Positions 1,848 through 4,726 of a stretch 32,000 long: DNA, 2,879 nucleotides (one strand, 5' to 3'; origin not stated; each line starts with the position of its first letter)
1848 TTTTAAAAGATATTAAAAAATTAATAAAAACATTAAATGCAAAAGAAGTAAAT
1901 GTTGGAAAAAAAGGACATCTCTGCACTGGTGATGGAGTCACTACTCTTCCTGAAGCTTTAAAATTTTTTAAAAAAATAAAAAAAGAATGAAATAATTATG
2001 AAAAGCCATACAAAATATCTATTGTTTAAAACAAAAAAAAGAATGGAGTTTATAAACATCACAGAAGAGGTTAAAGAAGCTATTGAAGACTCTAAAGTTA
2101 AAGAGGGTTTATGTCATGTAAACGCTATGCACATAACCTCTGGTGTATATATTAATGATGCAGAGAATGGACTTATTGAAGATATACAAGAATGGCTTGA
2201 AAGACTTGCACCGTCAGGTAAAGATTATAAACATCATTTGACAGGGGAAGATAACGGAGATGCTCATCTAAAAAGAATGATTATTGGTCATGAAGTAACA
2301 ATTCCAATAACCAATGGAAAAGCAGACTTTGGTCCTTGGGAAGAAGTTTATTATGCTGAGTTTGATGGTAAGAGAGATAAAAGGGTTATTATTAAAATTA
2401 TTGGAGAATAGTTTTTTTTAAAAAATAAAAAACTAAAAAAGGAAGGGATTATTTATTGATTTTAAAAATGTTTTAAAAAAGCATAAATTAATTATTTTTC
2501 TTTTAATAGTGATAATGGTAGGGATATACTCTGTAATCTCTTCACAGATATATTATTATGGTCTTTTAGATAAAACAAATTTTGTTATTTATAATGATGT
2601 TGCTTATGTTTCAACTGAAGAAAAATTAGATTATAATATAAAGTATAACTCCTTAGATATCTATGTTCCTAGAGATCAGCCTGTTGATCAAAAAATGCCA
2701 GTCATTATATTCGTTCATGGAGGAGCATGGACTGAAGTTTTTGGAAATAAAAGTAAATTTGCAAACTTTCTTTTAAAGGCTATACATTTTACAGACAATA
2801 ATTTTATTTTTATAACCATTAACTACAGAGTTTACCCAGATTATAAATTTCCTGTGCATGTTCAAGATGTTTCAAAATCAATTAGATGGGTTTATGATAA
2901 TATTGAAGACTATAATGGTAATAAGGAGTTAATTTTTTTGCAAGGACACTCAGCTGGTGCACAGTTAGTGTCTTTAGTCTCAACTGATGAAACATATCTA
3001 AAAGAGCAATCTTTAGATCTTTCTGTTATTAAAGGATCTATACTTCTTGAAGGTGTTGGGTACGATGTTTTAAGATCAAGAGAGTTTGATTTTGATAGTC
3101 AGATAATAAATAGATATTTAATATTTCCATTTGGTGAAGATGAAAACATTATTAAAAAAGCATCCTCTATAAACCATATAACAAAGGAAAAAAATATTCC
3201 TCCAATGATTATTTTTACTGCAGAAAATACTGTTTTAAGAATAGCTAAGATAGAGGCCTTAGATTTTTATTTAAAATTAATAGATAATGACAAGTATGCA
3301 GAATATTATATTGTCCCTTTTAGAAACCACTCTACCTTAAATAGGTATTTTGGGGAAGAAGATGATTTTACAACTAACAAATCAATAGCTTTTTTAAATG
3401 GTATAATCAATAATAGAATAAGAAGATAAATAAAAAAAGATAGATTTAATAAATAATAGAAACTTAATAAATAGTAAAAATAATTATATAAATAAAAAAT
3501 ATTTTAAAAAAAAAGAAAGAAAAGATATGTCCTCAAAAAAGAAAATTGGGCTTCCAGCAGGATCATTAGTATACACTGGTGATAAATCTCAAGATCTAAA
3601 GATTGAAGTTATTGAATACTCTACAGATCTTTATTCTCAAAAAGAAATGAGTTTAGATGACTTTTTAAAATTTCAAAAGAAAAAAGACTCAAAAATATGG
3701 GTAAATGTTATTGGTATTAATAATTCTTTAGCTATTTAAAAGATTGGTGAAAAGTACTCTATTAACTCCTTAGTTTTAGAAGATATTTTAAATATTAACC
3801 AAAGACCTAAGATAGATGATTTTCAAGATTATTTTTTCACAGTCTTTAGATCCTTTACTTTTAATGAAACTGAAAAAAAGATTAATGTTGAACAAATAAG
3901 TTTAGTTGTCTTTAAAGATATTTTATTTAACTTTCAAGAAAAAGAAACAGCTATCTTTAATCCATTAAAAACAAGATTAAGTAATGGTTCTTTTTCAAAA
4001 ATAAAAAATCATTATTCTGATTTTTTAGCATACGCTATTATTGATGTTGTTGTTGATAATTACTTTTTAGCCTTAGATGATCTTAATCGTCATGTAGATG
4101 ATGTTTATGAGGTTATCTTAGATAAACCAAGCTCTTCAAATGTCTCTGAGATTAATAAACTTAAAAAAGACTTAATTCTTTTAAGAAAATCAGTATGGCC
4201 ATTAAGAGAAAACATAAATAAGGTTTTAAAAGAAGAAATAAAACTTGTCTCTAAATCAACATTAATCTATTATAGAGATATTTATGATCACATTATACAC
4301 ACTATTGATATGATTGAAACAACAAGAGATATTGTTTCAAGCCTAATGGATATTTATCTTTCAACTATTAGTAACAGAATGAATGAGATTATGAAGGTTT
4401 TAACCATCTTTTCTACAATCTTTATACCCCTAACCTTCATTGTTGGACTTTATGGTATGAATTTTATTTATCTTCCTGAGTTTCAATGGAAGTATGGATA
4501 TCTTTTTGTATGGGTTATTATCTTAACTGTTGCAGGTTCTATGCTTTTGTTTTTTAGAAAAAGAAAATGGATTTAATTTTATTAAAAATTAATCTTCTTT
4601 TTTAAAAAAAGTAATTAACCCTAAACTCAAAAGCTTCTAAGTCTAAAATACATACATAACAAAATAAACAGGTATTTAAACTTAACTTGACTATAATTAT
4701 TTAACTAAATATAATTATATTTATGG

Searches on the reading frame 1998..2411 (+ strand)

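Call 62: search_protein_families(library=pfam, proteins=[window:1998-2411:+], max_evalue=0.01)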
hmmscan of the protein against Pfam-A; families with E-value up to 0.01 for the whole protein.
window:1998-2411:+ (137 aa): 1 family
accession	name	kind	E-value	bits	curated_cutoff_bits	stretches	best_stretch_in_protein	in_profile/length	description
PF01894.22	UPF0047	-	6.9e-40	136.3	27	1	20-134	1-117/117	Uncharacterised protein family UPF0047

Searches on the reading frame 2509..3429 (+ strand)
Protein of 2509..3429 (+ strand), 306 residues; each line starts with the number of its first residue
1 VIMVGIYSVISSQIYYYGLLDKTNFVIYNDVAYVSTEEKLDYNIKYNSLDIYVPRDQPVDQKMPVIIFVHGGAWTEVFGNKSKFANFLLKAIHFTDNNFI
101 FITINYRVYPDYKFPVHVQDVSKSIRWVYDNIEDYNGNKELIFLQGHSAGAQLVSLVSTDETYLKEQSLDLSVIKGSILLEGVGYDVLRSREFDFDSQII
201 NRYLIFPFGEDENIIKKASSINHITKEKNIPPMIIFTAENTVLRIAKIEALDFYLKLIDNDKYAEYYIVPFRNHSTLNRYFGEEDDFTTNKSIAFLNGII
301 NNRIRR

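Call 62: search_protein_families(library=pfam, proteins=[window:2509-3429:+], max_evalue=0.01)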
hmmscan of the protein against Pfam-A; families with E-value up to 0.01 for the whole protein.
window:2509-3429:+ (306 aa): 3 families
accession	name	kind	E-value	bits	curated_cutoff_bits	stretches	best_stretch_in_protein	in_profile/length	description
PF20434.5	BD-FAE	-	1.8e-29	103.2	26.8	1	49-239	1-198/215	BD-FAE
PF00135.34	COesterase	-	1.4e-16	61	27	1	49-160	88-203/515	Carboxylesterase family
PF07859.19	Abhydrolase_3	-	2.2e-15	57.4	25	1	66-245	1-180/210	alpha/beta hydrolase fold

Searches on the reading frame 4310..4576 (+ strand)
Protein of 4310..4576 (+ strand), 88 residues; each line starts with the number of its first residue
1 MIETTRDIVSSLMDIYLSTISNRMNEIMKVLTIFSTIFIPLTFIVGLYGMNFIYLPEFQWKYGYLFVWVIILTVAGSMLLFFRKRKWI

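Call 62: search_protein_families(library=pfam, proteins=[window:4310-4576:+], max_evalue=0.01)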
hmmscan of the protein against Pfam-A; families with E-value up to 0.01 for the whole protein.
window:4310-4576:+ (88 aa): 1 family
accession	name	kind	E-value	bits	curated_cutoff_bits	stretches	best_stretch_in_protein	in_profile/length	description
PF01544.23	CorA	-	7.1e-31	108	27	1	1-82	207-288/292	CorA-like Mg2+ transporter protein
